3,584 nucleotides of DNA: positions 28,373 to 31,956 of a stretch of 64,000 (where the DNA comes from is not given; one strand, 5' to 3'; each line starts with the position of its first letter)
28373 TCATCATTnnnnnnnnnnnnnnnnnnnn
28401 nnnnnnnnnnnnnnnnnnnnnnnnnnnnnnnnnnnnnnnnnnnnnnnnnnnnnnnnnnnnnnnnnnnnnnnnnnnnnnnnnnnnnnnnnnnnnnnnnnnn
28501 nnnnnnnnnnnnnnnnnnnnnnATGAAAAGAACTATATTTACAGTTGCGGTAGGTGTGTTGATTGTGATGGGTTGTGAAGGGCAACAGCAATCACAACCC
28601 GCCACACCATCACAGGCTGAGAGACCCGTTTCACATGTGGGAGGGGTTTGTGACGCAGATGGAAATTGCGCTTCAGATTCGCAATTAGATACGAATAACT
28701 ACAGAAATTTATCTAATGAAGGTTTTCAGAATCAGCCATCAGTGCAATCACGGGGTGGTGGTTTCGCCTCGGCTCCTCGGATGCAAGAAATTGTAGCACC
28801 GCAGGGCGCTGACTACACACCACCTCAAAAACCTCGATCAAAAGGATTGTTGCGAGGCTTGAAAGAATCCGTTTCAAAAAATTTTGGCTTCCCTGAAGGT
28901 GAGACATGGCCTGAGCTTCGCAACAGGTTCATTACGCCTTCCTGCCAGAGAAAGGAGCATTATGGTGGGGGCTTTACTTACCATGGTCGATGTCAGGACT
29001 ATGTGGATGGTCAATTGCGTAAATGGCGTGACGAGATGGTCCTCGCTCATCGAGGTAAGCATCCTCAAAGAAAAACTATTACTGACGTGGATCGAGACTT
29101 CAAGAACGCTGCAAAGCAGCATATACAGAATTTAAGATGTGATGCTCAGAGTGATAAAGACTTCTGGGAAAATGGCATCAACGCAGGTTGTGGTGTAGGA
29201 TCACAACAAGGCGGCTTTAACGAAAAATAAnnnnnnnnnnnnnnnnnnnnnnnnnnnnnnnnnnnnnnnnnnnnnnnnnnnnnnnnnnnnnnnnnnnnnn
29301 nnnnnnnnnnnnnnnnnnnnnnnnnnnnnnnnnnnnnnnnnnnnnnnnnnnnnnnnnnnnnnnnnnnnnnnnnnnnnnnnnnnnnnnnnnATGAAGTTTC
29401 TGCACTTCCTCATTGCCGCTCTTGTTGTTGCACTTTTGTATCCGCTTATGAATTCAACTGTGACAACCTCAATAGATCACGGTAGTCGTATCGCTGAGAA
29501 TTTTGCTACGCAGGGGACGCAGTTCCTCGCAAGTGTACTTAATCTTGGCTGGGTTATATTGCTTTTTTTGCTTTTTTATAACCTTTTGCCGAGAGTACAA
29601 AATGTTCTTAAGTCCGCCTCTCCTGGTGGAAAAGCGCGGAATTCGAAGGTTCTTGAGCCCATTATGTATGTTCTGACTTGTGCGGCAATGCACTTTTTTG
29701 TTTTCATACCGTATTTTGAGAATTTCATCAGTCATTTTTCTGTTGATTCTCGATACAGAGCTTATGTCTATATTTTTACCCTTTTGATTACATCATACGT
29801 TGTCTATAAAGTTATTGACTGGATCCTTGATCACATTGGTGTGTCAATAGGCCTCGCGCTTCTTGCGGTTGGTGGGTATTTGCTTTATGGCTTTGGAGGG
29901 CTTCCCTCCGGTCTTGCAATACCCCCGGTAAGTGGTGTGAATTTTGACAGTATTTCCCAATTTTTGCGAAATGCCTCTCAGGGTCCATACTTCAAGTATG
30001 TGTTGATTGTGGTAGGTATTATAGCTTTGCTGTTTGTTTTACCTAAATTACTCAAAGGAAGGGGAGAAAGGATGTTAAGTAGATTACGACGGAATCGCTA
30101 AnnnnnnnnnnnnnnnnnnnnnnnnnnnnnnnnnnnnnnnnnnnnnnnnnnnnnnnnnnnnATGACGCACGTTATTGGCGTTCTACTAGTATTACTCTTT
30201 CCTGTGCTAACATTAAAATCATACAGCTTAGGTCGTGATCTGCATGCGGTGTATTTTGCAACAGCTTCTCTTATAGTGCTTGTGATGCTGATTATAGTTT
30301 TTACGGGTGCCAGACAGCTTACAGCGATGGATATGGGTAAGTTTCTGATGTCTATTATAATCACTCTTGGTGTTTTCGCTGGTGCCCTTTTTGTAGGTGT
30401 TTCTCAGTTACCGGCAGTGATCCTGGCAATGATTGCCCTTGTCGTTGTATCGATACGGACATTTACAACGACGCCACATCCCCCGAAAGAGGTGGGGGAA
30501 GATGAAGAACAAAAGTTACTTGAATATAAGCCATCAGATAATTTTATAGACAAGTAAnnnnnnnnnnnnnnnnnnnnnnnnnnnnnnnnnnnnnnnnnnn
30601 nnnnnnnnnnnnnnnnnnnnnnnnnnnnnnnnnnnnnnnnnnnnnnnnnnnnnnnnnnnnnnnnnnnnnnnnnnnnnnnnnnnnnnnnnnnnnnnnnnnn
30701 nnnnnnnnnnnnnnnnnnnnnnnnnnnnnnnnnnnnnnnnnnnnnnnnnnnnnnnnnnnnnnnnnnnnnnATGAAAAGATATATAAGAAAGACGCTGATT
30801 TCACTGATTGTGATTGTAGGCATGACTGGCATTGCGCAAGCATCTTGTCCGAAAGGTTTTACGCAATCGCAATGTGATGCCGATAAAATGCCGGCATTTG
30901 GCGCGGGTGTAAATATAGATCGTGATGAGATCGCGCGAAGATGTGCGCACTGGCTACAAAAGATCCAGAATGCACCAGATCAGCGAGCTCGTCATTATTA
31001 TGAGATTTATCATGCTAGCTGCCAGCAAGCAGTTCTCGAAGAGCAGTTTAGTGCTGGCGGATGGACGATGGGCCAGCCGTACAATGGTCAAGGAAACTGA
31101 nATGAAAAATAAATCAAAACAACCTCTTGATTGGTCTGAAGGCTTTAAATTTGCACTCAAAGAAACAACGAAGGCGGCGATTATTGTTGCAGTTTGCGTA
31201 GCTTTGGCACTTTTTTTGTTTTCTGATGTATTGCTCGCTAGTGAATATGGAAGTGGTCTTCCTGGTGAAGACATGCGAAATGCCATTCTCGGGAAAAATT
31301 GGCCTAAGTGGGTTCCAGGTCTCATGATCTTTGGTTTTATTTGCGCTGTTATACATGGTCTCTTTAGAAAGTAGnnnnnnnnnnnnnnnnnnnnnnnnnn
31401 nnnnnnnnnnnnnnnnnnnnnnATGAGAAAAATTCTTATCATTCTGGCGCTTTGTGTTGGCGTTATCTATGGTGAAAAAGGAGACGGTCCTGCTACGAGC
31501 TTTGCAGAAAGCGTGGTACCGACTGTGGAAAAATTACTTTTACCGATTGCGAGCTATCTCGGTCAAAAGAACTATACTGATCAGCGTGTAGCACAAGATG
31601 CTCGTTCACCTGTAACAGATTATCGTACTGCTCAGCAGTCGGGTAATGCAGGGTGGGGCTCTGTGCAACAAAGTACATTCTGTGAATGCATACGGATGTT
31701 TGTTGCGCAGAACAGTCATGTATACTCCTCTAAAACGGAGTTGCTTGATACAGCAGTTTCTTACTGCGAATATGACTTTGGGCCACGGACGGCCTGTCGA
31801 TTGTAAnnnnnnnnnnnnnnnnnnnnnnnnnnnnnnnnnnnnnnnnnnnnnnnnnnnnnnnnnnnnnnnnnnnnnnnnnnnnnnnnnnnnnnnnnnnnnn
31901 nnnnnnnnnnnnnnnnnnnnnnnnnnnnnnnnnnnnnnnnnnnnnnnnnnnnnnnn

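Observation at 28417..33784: Island of six orphan secreted/membrane mini-proteins in three insulated transcription units plus an acidic HExxH protein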

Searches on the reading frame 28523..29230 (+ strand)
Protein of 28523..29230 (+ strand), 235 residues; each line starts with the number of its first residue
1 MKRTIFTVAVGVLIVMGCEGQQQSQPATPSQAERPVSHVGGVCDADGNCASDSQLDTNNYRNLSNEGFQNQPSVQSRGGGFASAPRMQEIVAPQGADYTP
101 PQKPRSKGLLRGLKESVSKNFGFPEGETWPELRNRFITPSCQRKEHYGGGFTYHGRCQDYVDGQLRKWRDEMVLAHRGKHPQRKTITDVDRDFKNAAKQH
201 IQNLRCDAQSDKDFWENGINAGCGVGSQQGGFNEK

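Call 5: search_protein_families(library=pfam, proteins=[window:28523-29230:+], max_evalue=1)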
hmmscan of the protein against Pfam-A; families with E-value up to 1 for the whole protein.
window:28523-29230:+ (235 aa): 0 families

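Call 6: search_protein_families(library=ncbifam, proteins=[window:28523-29230:+], max_evalue=1)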
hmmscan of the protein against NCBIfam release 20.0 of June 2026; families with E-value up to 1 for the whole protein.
window:28523-29230:+ (235 aa): 1 family
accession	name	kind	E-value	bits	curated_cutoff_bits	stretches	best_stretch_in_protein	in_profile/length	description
NF038215.1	acineto_lipo_PV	hypoth_equivalog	0.14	11.9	33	1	4-36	4-34/55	NF038215 family lipoprotein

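Call 7: find_encoding_contigs(protein=window:28523-29230:+, flank=10000, max_places=10)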
Protein window:28523-29230:+ (235 aa): 1 contig read that carries it; 1 place shown.
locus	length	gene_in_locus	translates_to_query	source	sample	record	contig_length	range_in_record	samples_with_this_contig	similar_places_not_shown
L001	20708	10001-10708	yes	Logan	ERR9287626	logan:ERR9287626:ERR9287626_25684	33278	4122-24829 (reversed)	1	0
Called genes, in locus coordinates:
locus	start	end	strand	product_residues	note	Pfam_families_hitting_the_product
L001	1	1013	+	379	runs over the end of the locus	PF02646:RmuC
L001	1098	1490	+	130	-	-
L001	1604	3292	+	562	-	-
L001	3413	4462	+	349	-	PF00953:Glycos_transf_4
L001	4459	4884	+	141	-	PF02643:DUF192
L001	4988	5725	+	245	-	PF01182:Glucosamine_iso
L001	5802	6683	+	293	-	PF00923:TAL_FSA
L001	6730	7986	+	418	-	PF02812:ELFV_dehydrog_N, PF00208:ELFV_dehydrog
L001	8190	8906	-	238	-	PF20772:TACO1_YebC_N, PF01709:Transcrip_reg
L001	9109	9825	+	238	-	PF04307:YdjM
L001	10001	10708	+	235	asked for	-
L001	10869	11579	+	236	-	-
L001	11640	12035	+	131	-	-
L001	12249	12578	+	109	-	-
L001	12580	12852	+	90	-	-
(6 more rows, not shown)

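Call 15: list_cluster_members(proteins=[window:28523-29230:+, window:29391-30101:+, window:30162-30557:+, window:30771-31100:+, window:31102-31374:+, window:31423-31806:+, window:31961-33784:+, window:27631-28347:+, window:33826-38187:-])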
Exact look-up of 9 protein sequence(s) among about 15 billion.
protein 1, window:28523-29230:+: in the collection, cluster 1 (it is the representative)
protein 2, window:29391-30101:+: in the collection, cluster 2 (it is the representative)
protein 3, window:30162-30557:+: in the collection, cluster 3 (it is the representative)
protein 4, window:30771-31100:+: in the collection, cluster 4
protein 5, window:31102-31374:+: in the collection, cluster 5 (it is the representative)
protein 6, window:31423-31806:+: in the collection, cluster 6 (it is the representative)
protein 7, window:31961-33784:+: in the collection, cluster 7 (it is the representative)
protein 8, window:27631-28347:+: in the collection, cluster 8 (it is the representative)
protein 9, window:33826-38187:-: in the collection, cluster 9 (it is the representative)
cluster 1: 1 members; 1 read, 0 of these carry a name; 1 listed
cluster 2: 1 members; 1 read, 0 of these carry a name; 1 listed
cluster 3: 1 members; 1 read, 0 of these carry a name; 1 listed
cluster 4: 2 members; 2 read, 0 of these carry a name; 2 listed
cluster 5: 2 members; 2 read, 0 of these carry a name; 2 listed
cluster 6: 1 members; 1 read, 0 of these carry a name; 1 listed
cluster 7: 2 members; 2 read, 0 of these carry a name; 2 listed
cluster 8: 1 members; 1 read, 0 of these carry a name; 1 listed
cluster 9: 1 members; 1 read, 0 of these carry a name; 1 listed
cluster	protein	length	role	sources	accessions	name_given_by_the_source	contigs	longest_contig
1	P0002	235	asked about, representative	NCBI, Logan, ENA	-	-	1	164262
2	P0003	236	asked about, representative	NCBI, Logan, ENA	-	-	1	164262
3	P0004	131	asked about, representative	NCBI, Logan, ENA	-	-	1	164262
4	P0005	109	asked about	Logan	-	-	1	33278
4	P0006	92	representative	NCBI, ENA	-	-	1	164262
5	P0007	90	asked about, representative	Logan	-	-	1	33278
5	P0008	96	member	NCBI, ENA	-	-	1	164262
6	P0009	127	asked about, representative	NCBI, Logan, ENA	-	-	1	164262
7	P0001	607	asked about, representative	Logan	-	-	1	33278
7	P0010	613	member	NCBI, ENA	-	-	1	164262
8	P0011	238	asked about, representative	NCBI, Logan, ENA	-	-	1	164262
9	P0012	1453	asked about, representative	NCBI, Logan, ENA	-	-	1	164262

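Call 19: search_protein_families(library=phrogs, proteins=[window:28523-29230:+], max_evalue=1)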
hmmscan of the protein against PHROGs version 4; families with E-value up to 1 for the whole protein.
window:28523-29230:+ (235 aa): 1 family
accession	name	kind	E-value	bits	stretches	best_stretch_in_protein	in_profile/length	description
phrog_8801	-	unknown function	0.4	12.3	1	1-25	1-25/94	-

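Call 20: search_protein_families(library=padloc, proteins=[window:28523-29230:+], max_evalue=1)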
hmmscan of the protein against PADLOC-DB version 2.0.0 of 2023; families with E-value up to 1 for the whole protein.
window:28523-29230:+ (235 aa): 0 families

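Call 49: search_solved_structures(query=window:28523-29230:+, max_evalue=10)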
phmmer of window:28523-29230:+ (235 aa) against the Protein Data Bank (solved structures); distinct sequences matched with E-value up to 10: 2.
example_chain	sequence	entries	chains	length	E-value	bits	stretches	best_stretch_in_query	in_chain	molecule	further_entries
9d58_A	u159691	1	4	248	2.2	10.8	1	168-212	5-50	Dystrophin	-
6clz_B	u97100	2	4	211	3.1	10.3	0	153-191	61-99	Apolipoprotein A-I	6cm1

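Call 56: predict_structure(protein=window:28523-29230:+)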
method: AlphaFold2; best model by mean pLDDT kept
length: 235 residues; sequences in the alignment: 1
mean_pLDDT: 45.1   pTM: 0.29
mean pLDDT of the five models: 45.1, 38.8, 35.2, 35.1, 31.8
residues with pLDDT >= 90: 0; 70-90: 0; 50-70: 69; < 50: 166
segments of 3 or more residues with pLDDT < 50: 1-3, 19-27, 29-43, 45-47, 51-132, 138-140, 142-151, 181-183, 207-235
pLDDT, mean of each block of 10 residues (from residue 1): 57 53 41 39 50 41 41 36 37 38 35 34 40 49 46 57 61 54 50 54 49 44 39 31
secondary structure, 60 per line:
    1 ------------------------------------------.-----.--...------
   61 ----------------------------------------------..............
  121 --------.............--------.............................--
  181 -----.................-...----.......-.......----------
elements in order: H107-120 H129-141 H150-178 H186-202 E204-206 H211-217 H219-222 E223-225

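Call 64: find_related_loci(query=window:28523-29230:+, collection=viral_contigs, flank=5000)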
Query window:28523-29230:+ (235 aa) in viral_contigs; peptide patterns used: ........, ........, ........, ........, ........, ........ (x = any residue, [..] = any of these).
No stretch of DNA in the collection matches any of the patterns.

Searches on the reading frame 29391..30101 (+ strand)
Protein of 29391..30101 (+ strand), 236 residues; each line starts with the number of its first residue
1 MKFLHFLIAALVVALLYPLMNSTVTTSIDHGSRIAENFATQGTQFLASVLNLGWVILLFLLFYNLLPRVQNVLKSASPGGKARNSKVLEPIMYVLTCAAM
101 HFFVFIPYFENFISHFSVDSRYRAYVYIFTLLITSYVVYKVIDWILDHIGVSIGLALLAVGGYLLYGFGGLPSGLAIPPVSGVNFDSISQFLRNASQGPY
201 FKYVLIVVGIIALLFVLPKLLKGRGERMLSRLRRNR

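Call 5: search_protein_families(library=pfam, proteins=[window:29391-30101:+], max_evalue=1)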
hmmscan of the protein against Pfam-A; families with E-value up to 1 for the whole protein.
window:29391-30101:+ (236 aa): 4 families
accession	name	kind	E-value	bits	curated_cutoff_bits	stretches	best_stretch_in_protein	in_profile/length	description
PF06432.16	GPI2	-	0.026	14.6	24.4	1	93-149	186-235/270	Phosphatidylinositol N-acetylglucosaminyltransferase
PF19667.4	DUF6170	-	0.06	13.8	27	0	50-74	63-87/100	Family of unknown function (DUF6170)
PF06686.16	SpoIIIAC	-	0.18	12.4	24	1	188-220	14-46/56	Stage III sporulation protein AC/AD protein family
PF14163.11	SieB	-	0.97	9.5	26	1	104-149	12-58/147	Super-infection exclusion protein B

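Call 6: search_protein_families(library=ncbifam, proteins=[window:29391-30101:+], max_evalue=1)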
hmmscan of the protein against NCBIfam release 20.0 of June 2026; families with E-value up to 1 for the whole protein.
window:29391-30101:+ (236 aa): 0 families

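Call 19: search_protein_families(library=phrogs, proteins=[window:29391-30101:+], max_evalue=1)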
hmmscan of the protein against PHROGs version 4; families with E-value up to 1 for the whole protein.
window:29391-30101:+ (236 aa): 0 families

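Call 20: search_protein_families(library=padloc, proteins=[window:29391-30101:+], max_evalue=1)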
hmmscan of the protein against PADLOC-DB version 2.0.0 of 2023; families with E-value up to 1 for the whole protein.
window:29391-30101:+ (236 aa): 0 families

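Call 33: find_homologous_proteins(query=window:29391-30101:+, max_evalue=0.01)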
Query window:29391-30101:+ (236 aa): 1 proteins with E <= 0.01 among 3610 candidates.
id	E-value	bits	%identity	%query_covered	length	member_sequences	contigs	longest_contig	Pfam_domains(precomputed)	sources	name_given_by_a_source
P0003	1.7e-147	507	100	100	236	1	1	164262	-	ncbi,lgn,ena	-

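Call 65: find_related_loci(query=window:29391-30101:+, collection=viral_contigs, flank=5000)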
Query window:29391-30101:+ (236 aa) in viral_contigs; peptide patterns used: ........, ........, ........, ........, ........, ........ (x = any residue, [..] = any of these).
13 stretches matched a pattern, but none encodes a relative of the query by tblastn (E <= 1e-3).

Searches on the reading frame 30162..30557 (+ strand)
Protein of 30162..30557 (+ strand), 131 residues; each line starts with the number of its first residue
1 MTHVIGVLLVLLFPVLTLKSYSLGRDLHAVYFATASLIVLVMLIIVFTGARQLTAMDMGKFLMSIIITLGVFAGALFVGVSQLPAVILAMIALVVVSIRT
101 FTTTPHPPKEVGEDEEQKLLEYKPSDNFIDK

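Call 5: search_protein_families(library=pfam, proteins=[window:30162-30557:+], max_evalue=1)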
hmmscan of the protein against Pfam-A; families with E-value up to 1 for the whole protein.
window:30162-30557:+ (131 aa): 2 families
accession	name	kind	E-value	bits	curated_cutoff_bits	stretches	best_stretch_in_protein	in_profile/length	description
PF07298.16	NnrU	-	0.032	14.3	24.7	1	22-100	28-96/188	NnrU protein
PF00487.30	FA_desaturase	-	0.55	10.4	29.7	0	59-114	137-192/253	Fatty acid desaturase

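Call 6: search_protein_families(library=ncbifam, proteins=[window:30162-30557:+], max_evalue=1)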
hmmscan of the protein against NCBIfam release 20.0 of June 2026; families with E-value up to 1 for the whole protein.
window:30162-30557:+ (131 aa): 1 family
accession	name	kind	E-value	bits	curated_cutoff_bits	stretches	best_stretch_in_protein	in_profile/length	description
NF002448.0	PRK01614.1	equivalog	0.3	11.4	83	1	4-29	11-34/85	Sec-independent protein translocase subunit TatA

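Call 19: search_protein_families(library=phrogs, proteins=[window:30162-30557:+], max_evalue=1)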
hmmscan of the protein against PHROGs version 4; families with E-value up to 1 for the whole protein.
window:30162-30557:+ (131 aa): 1 family
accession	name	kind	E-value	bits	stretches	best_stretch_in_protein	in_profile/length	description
phrog_944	-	moron, auxiliary metabolic gene and host takeover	0.035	14.8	1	34-127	125-208/235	membrane protein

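Call 20: search_protein_families(library=padloc, proteins=[window:30162-30557:+], max_evalue=1)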
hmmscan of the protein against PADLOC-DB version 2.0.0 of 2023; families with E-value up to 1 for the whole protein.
window:30162-30557:+ (131 aa): 0 families

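Call 77: search_dna_similar(query=window:30162-30557:+, collection=phages, mode=protein, max_evalue=0.1, max_rows=10)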
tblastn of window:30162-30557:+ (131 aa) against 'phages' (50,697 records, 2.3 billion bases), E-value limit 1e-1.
No match.

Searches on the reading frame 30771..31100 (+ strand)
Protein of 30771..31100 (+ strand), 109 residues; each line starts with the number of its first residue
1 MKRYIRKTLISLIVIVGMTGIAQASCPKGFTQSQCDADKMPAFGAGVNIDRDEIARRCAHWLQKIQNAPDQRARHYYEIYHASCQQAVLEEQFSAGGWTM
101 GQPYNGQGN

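Call 5: search_protein_families(library=pfam, proteins=[window:30771-31100:+], max_evalue=1)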
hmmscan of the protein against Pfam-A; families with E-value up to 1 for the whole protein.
window:30771-31100:+ (109 aa): 1 family
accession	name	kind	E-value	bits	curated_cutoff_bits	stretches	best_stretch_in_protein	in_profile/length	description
PF11346.13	DUF3149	-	0.29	11.2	23.2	1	9-22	11-24/40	Protein of unknown function (DUF3149)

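Call 6: search_protein_families(library=ncbifam, proteins=[window:30771-31100:+], max_evalue=1)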
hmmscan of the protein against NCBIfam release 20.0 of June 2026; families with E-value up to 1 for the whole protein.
window:30771-31100:+ (109 aa): 0 families

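Call 19: search_protein_families(library=phrogs, proteins=[window:30771-31100:+], max_evalue=1)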
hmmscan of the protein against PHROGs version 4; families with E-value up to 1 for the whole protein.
window:30771-31100:+ (109 aa): 0 families

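Call 20: search_protein_families(library=padloc, proteins=[window:30771-31100:+], max_evalue=1)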
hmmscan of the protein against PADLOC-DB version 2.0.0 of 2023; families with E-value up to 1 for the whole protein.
window:30771-31100:+ (109 aa): 0 families

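Call 51: search_solved_structures(query=window:30771-31100:+, max_evalue=10)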
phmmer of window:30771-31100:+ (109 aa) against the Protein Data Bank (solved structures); distinct sequences matched with E-value up to 10: 1.
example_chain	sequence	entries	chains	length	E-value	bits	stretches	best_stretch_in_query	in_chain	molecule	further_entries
4kbq_D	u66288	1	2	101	1.3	12.9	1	50-103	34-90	Heat shock cognate 71 kDa protein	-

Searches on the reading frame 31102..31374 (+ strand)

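Call 5: search_protein_families(library=pfam, proteins=[window:31102-31374:+], max_evalue=1)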
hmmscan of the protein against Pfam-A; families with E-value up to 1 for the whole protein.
window:31102-31374:+ (90 aa): 1 family
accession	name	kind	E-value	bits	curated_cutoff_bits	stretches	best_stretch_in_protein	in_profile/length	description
PF22571.1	LiaI-LiaF-TM_PspC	-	0.026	14.7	27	1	27-80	39-91/142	PspC transmembrane region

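Call 6: search_protein_families(library=ncbifam, proteins=[window:31102-31374:+], max_evalue=1)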
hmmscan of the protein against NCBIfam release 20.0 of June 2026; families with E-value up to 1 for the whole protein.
window:31102-31374:+ (90 aa): 0 families

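Call 19: search_protein_families(library=phrogs, proteins=[window:31102-31374:+], max_evalue=1)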
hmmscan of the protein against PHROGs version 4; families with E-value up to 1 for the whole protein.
window:31102-31374:+ (90 aa): 0 families

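Call 20: search_protein_families(library=padloc, proteins=[window:31102-31374:+], max_evalue=1)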
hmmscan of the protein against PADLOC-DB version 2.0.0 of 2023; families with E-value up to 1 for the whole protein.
window:31102-31374:+ (90 aa): 0 families

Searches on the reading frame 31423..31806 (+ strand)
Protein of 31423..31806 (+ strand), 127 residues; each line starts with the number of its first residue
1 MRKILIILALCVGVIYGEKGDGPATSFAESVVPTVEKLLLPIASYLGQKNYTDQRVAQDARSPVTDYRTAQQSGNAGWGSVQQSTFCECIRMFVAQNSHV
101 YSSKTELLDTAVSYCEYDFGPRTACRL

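Call 5: search_protein_families(library=pfam, proteins=[window:31423-31806:+], max_evalue=1)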
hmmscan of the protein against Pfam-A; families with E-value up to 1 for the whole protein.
window:31423-31806:+ (127 aa): 0 families

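Call 6: search_protein_families(library=ncbifam, proteins=[window:31423-31806:+], max_evalue=1)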
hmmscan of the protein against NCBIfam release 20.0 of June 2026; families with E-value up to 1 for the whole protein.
window:31423-31806:+ (127 aa): 0 families

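Call 19: search_protein_families(library=phrogs, proteins=[window:31423-31806:+], max_evalue=1)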
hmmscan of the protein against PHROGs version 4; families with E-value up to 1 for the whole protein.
window:31423-31806:+ (127 aa): 2 families
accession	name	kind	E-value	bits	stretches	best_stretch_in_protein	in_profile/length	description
phrog_29906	-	unknown function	0.26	12.6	1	87-125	11-49/66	-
phrog_34945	-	unknown function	0.67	11.1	0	4-16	30-42/44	-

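Call 20: search_protein_families(library=padloc, proteins=[window:31423-31806:+], max_evalue=1)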
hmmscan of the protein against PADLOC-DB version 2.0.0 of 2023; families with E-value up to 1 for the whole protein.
window:31423-31806:+ (127 aa): 0 families

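Call 46: find_encoding_contigs(protein=window:31423-31806:+, flank=1000, max_places=10)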
Protein window:31423-31806:+ (127 aa): 1 contig read that carries it; 1 place shown.
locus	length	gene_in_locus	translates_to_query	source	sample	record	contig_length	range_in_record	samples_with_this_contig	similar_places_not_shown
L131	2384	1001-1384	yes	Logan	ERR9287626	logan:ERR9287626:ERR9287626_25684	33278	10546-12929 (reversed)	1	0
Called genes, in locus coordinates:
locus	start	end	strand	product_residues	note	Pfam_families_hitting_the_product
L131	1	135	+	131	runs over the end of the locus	-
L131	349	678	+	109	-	-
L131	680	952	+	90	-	-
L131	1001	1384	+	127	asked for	-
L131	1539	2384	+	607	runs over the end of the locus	-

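Call 50: search_solved_structures(query=window:31423-31806:+, max_evalue=10)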
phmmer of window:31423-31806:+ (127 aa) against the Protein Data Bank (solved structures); distinct sequences matched with E-value up to 10: 0.
